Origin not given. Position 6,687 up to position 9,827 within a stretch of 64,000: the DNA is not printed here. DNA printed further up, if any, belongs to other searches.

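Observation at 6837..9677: Ectodomain of the 1640-aa permease is a PA plus M28-peptidase-like scaffold that has lost its catalytic and metal-binding residues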

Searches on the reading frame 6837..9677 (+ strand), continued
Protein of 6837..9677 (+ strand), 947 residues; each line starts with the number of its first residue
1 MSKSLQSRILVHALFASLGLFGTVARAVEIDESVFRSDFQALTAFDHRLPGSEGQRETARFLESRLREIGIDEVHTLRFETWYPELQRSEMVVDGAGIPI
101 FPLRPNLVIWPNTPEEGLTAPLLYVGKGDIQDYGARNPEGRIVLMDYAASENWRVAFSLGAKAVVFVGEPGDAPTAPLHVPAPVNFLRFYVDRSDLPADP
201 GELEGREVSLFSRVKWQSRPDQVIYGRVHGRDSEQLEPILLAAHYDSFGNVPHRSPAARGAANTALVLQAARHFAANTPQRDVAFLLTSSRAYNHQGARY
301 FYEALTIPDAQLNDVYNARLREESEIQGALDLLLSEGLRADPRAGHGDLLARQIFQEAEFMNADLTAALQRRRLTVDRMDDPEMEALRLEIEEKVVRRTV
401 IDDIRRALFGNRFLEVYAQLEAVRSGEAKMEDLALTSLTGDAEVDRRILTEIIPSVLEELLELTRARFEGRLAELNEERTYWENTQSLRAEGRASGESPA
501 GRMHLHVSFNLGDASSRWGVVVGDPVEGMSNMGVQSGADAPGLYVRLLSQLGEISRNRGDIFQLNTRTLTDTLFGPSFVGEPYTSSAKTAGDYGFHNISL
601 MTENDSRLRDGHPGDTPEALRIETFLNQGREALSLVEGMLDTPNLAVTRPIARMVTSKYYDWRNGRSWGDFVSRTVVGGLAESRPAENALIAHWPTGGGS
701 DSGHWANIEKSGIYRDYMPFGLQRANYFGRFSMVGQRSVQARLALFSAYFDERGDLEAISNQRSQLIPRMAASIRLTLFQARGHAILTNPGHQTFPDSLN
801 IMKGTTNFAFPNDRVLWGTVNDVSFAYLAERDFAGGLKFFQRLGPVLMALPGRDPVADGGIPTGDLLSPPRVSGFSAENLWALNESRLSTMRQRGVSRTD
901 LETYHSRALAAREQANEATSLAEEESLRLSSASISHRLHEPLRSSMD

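Call 32: find_encoding_contigs(protein=P0003, flank=10000, max_places=1)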
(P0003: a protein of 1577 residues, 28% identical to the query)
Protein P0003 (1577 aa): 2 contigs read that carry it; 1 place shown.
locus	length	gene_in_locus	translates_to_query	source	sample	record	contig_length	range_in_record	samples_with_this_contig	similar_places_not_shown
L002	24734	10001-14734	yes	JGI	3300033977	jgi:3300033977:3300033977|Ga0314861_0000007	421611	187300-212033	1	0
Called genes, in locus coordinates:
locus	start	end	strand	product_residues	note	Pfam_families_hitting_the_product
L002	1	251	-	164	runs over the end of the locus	-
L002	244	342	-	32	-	-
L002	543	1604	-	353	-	PF04041:Glyco_hydro_130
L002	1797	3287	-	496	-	PF06253:MTTB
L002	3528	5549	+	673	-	PF20581:DUF6785, PF20580:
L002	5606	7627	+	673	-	PF20581:DUF6785, PF20580:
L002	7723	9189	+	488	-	PF02687:FtsX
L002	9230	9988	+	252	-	PF02463:SMC_N (faint), PF00005:ABC_tran, PF13304:AAA_21 (faint)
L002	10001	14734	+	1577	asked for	PF04389:Peptidase_M28 (weak), PF02687:FtsX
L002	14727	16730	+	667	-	PF03169:OPT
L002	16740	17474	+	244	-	PF00005:ABC_tran, PF13304:AAA_21 (faint)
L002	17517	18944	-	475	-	PF14691:Fer4_20, PF00070:Pyr_redox (faint), PF01266:DAO (weak), PF01494:FAD_binding_3 (faint), PF01946:Thi4 (weak), PF07992:Pyr_redox_2, PF12831:FAD_oxidored (weak), PF13450:NAD_binding_8, +2 more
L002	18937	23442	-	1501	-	PF00310:GATase_2, PF04898:Glu_syn_central, PF01645:Glu_synthase, PF01070:FMN_dh (faint), PF01493:GXGXG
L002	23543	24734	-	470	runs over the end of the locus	PF03951:Gln-synt_N, PF00120:Gln-synt_C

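Call 40: predict_structure(alignment_id=A2)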
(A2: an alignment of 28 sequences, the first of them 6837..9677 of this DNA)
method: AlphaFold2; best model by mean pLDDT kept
length: 947 residues; sequences in the alignment: 28
mean_pLDDT: 89.8   pTM: 0.88
mean pLDDT of the five models: 89.8, 89.1, 87.8, 86.4, 83.0
residues with pLDDT >= 90: 650; 70-90: 247; 50-70: 40; < 50: 10
segments of 3 or more residues with pLDDT < 50: 1-3, 496-500
pLDDT, mean of each block of 10 residues (from residue 1): 54 67 63 97 96 97 98 95 96 96 96 95 95 94 93 93 94 87 96 94 96 96 96 90 95 94 98 95 96 94 93 94 97 94 89 93 87 70 81 92 92 90 88 86 90 95 96 95 91 51 88 94 76 78 92 93 95 88 88 93 87 89 95 96 86 90 91 76 85 87 87 88 95 80 91 92 89 90 90 86 91 92 92 88 91 89 89 93 92 90 93 94 94 91 87
secondary structure, 60 per line:
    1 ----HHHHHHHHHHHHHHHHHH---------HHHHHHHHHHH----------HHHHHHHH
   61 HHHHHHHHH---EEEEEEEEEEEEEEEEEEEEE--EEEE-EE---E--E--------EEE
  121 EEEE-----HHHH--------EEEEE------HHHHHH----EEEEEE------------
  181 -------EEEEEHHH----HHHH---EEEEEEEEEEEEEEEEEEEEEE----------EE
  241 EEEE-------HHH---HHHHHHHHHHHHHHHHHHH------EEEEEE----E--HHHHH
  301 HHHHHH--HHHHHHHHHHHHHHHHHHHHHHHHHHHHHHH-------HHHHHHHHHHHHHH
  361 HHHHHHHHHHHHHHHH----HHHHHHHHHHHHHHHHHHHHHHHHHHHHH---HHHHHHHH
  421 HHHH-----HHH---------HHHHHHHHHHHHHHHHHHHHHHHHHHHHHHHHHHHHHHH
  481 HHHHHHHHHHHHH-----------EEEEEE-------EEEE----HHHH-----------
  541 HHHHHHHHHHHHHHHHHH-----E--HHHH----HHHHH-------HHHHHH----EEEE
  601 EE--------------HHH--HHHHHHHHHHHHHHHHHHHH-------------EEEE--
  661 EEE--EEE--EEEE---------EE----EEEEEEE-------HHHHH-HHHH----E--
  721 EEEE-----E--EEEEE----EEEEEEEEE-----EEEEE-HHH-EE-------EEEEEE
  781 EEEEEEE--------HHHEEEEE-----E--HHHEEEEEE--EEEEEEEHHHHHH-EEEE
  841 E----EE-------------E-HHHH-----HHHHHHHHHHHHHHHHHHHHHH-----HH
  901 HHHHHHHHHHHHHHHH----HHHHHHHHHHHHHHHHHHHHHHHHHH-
elements in order (helices of 4 or more, strands of 3 or more residues): H5-22 H32-42 H53-69 E73-93 E96-99 E118-124 H130-133 E142-146 H153-158 E163-168 E188-192 H200-203 E207-228 E239-244 H258-276 E283-288 H296-306 H309-339 H347-376 H381-409 H413-424 H442-493 E505-510 E518-521 H526-529 H541-558 H567-570 H575-579 H587-592 E597-602 H622-641 E655-658 E661-663 E666-668 E671-674 E690-696 H704-708 H710-713 E721-724 E733-737 E742-750 E756-760 E775-787 E799-803 E815-820 E823-829 H830-835 E837-841 H863-866 H872-893 H899-916 H921-946
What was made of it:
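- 7755..8324 (+): Helical bundle of about 190 aa inserted inside the M28 domain (aa 307-496). AF2 helices 309-339, 347-376, 381-409, 413-424 and 442-493, pLDDT mostly 87-97 (call 40).
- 8772..9431 (+): Beta-rich region, probably two tandem beta-sandwich (Ig/pilin-like) domains (aa 646-865). AF2 strands 655-841 (call 40).
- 9432..9677 (+): Three-helix stalk leading into the membrane (aa 866-947). AF2 helices 872-893, 899-916 and 921-946 (call 40).
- On Peptidase family M28 (as an active metallo-aminopeptidase): AF2 pLDDT 89.8 (call 40).
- On TfR/GCPII (M28B) branch: The helices (aa 307-496) are inserted between the Glu-Glu helix and the N-x-D strand (call 40).
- Checked: The AF2 model has pLDDT 89.8 and pTM 0.88 (call 40). 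The helical insert is real: helices 309-339, 347-376, 381-409, 413-424 and 442-493 lie between the strand/helix carrying the E-E position and the strand carrying the N-x-D position (call 40).
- The long helical insert and stalk (call 40).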

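Call 42: fold_search(model_id=the predicted structure, library=pdb)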
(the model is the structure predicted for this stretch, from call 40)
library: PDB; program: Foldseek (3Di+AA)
matches with E <= 10: 746; with E <= 0.001: 84
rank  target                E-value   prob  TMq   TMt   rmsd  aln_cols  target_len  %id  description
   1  2ek8                  1.4e-16  1.00  0.19  0.37   8.0       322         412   16  Aminopeptidase from Aneurinibacillus sp. strain AM-1 (released 2008-03-25)
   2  6hc6_A                1.5e-16  1.00  0.29  0.60  13.7       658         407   13  The structure of BSAP, a zinc aminopeptidase from Bacillus subtilis (released 2019-08-28)
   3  6hc6_C                2.6e-16  1.00  0.30  0.63  12.8       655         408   14  The structure of BSAP, a zinc aminopeptidase from Bacillus subtilis (released 2019-08-28)
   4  6hc7_A                7.4e-16  1.00  0.27  0.56  13.0       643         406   14  The crystal structure of BSAP, a zinc aminopeptidase from Bacillus subtilis (medium resolution) (released 2019-08-28)
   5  6wrw_B                2.0e-13  1.00  0.27  0.37   9.7       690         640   12  Crystal structure of computationally designed protein 2DS25.5 in complex with the human Transferrin receptor ectodomai (released 2021-04-28)
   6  6wrv_E                2.2e-13  1.00  0.27  0.37  10.1       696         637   12  Crystal structure of computationally designed protein 3DS18 in complex with the human Transferrin receptor ectodomain (released 2021-04-28)
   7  7zqs_B                2.4e-13  1.00  0.20  0.28  24.1       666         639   13  Cryo-EM Structure of Human Transferrin Receptor 1 bound to DNA Aptamer (released 2022-08-17)
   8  6okd_B                2.8e-13  1.00  0.20  0.28  22.1       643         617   14  Crystal Structure of human transferrin receptor in complex with a cystine-dense peptide (released 2020-04-15)
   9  6okd_A                3.9e-13  1.00  0.27  0.39  11.2       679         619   13  Crystal Structure of human transferrin receptor in complex with a cystine-dense peptide (released 2020-04-15)
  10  2pvv_A                6.9e-13  1.00  0.21  0.28   8.5       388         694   16  Structure of human glutamate carboxypeptidase II (GCPII) in complex with L-serine-O-sulfate (released 2007-05-22)
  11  4oc4_A                8.1e-13  1.00  0.19  0.25   9.1       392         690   15  X-ray structure of of human glutamate carboxypeptidase II (GCPII) in a complex with CPIBzL, a urea-based inhibitor N~2 (released 2014-05-21)
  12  3sje_A                8.5e-13  1.00  0.19  0.25   9.7       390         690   15  X-ray structure of human glutamate carboxypeptidase II (the E424A inactive mutant) in complex with N-acetyl-aspartyl-a (released 2011-10-05)
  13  3iib                  9.0e-13  1.00  0.23  0.44   6.6       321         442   16  Crystal structure of Peptidase M28 precursor (YP_926796.1) from SHEWANELLA AMAZONENSIS SB2B at 1.70 A resolution (released 2009-08-25)
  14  6f5l_A                9.0e-13  1.00  0.20  0.26   9.6       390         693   15  X-ray structure of human glutamate carboxypeptidase II (GCPII) in complex with a inhibitor JHU2379 (released 2018-12-12)
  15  2oot_A                9.0e-13  1.00  0.19  0.25   9.6       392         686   15  A High Resolution Structure of Ligand-free Human Glutamate Carboxypeptidase II (released 2007-03-20)
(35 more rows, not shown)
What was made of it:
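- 7122..7481 (+): PA (protease-associated, apical) domain inserted in the M28 fold (about aa 96-215). Foldseek matches BSAP, PaAP, TfR and GCPII (call 42).
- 8325..8771 (+): M28 distal segment (aa 497-645). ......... has G512 at the ligand-Asp position (8370-8372); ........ has G611 at the ligand-His position (8667-8669). The Foldseek alignment to the 407-residue BSAP spans about 655 columns with TM 0.60-0.63 (call 42).
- On Peptidase family M28 (as an active metallo-aminopeptidase): Foldseek E 1e-16, TM 0.60-0.63 on BSAP (call 42).
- Checked: Foldseek gives 2ek8 and BSAP at 1e-16 (TM on target 0.60-0.63), TfR at 2e-13 and GCPII at 7e-13 (call 42).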

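Call 51: search_protein_representatives(alignment_id=A1)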
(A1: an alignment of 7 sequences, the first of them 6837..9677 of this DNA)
Query: 7 sequences, 925 profile positions. Proteins with E-value up to 0.001 (for the whole library): 3094; up to 1e-10: 1575; up to 1e-30: 1079. The best 150 are listed.
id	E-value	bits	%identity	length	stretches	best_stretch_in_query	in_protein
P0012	0.0e+00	1078.3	-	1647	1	12-925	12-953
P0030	4.0e-237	806.2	-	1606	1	7-925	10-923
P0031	3.0e-233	793.3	-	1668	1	24-925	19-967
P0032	1.7e-230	784.3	-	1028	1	16-925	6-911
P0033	5.4e-225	766.0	-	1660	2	13-383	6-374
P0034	1.2e-220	751.6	-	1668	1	26-925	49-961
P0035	9.4e-220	748.7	-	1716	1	18-925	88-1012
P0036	1.6e-219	747.9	-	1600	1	19-925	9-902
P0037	2.6e-219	747.2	-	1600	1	20-925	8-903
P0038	1.2e-217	741.7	-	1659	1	8-924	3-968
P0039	1.2e-217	741.7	-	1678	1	27-925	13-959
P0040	7.4e-216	735.8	-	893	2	396-899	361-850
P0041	1.2e-215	735.1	-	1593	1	17-923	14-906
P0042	5.1e-215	733.0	-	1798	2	387-925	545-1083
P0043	7.6e-215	732.4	-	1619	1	13-924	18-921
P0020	2.4e-166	571.9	-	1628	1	26-924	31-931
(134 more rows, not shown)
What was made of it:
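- Tried and rejected: The exhaustive profile search found 3094 hits, 1079 of them at E<=1e-30 (call 51).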

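Call 61: find_encoding_contigs(protein=P0027, flank=10000, max_places=1)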
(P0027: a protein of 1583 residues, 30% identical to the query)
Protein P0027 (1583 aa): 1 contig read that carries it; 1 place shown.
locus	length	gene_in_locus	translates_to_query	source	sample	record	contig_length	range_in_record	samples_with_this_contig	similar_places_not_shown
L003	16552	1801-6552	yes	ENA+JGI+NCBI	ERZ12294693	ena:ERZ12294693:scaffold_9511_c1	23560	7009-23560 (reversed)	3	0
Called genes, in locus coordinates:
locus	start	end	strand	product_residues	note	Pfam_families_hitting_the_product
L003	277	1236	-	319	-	PF13453:Zn_ribbon_TFIIB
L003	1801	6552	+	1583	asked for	PF04389:Peptidase_M28, PF12704:MacB_PCD (weak), PF02687:FtsX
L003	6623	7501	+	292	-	PF09865:DUF2092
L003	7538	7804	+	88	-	PF00578:AhpC-TSA, PF08534:Redoxin (weak), PF13905:Thioredoxin_8 (weak)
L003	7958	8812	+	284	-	PF09865:DUF2092 (weak)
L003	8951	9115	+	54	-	-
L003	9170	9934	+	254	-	PF09865:DUF2092 (faint)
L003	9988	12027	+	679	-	-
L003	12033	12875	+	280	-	-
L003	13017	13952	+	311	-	-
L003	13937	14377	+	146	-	PF05402:PqqD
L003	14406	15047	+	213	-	PF02687:FtsX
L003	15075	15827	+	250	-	PF02463:SMC_N (faint), PF00005:ABC_tran, PF13304:AAA_21 (faint)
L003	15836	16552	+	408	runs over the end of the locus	-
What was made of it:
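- Three LolA-like DUF2092 genes lie between the giant and the OPT-like gene in one subfamily B locus (call 61).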

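Call 62: find_encoding_contigs(protein=P0028, flank=10000, max_places=1)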
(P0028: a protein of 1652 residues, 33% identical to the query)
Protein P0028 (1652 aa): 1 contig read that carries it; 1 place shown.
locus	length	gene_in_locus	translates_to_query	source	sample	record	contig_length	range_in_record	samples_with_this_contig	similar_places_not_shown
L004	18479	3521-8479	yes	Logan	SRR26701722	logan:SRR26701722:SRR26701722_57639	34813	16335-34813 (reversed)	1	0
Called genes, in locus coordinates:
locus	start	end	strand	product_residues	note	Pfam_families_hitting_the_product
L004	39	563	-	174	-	PF18306:LDcluster4, PF03641:Lysine_decarbox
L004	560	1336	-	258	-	PF01904:DUF72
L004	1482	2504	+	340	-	PF01408:GFO_IDH_MocA, PF03447:NAD_binding_3 (weak), PF02894:GFO_IDH_MocA_C, PF22725:GFO_IDH_MocA_C3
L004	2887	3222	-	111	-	-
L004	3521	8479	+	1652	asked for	PF04389:Peptidase_M28, PF02687:FtsX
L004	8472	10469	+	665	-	PF03169:OPT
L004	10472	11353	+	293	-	-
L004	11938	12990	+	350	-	PF01300:Sua5_yciO_yrdC, PF01451:LMWPc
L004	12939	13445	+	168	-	PF02502:LacAB_rpiB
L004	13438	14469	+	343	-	PF01408:GFO_IDH_MocA, PF02894:GFO_IDH_MocA_C, PF22725:GFO_IDH_MocA_C3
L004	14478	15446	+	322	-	PF01408:GFO_IDH_MocA, PF22725:GFO_IDH_MocA_C3, PF02894:GFO_IDH_MocA_C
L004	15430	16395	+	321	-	PF04015:DUF362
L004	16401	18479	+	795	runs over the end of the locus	PF12801:Fer4_5, PF13484:Fer4_16 (faint), PF14697:Fer4_21 (faint), PF25160:LdpA_Fe-S-bd (faint), PF00037:Fer4 (faint), PF12801:Fer4_5, PF12838:Fer4_7 (weak), PF20244:DUF6599, +6 more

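Call 63: find_encoding_contigs(protein=P0020, flank=10000, max_places=1)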
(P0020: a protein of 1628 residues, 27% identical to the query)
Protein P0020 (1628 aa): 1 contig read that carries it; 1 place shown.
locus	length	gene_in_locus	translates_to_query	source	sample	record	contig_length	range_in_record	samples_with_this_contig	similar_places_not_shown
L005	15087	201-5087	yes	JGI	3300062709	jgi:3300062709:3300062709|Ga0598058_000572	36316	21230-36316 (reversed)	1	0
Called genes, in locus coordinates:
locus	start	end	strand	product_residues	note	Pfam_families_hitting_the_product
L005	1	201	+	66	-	?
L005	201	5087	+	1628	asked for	PF02687:FtsX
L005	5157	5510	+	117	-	PF09966:DUF2200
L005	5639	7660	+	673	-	-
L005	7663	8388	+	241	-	PF02463:SMC_N (faint), PF00005:ABC_tran, PF13304:AAA_21 (faint)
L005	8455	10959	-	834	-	PF03477:ATP-cone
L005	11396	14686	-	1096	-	PF03477:ATP-cone, PF00317:Ribonuc_red_lgN, PF02867:Ribonuc_red_lgC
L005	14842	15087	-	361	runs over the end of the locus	PF00268:Ribonuc_red_sm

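Call 69: search_protein_families(library=pfam, proteins=[L002:14727-16727:+, L004:8472-10466:+, L001:14655-16673:+], max_evalue=10)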
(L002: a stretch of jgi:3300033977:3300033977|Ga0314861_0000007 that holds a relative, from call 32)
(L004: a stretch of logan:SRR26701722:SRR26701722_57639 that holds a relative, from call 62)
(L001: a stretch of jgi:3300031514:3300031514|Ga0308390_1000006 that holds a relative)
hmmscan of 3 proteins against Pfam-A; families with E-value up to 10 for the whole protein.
L002:14727-16727:+ (667 aa): 1 family
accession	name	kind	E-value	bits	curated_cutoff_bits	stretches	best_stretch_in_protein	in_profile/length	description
PF03169.20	OPT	-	1.6e-07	30.9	25.8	1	152-649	102-616/623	OPT oligopeptide transporter protein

L004:8472-10466:+ (665 aa): 0 families

L001:14655-16673:+ (673 aa): 0 families
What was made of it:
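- On OPT oligopeptide transporter family (partner gene 11803-13890): Two other orthologs do not hit (call 69).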

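Call 82: find_encoding_contigs(protein=P0008, flank=10000, max_places=1)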
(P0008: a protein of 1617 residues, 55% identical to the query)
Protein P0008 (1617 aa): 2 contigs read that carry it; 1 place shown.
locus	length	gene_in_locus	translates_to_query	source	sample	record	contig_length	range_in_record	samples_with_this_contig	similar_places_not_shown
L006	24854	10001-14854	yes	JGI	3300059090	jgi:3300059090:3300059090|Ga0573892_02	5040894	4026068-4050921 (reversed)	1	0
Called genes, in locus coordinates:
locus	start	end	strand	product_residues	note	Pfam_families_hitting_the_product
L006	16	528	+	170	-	PF18735:HEPN_RiboL-PSP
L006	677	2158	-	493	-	-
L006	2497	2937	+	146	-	-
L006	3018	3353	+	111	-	PF05973:Gp49 (weak)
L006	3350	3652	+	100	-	PF21716:dnstrm_HI1420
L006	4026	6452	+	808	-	PF20581:DUF6785, PF20580:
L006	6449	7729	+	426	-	PF05402:PqqD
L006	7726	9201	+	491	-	PF02687:FtsX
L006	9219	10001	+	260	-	PF02463:SMC_N (faint), PF00005:ABC_tran, PF13304:AAA_21 (weak)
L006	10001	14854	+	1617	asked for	PF02687:FtsX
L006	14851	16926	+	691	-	-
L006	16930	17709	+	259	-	PF02463:SMC_N (faint), PF00005:ABC_tran, PF13304:AAA_21 (faint)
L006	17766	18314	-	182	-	-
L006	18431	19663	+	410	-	PF00515:TPR_1 (faint), PF13181:TPR_8 (faint), PF13424:TPR_12 (weak), PF13432:TPR_16 (weak), PF23914:TPR_CcmH_CycH (weak), PF13432:TPR_16 (weak), PF13432:TPR_16 (weak), PF07719:TPR_2 (weak), +5 more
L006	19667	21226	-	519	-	PF00682:HMGL-like, PF22617:HCS_D2, PF08502:LeuA_dimer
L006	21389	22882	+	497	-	PF02812:ELFV_dehydrog_N, PF00208:ELFV_dehydrog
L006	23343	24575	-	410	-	PF13657:Couple_hipA, PF07804:HipA_C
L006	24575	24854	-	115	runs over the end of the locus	PF01381:HTH_3 (weak)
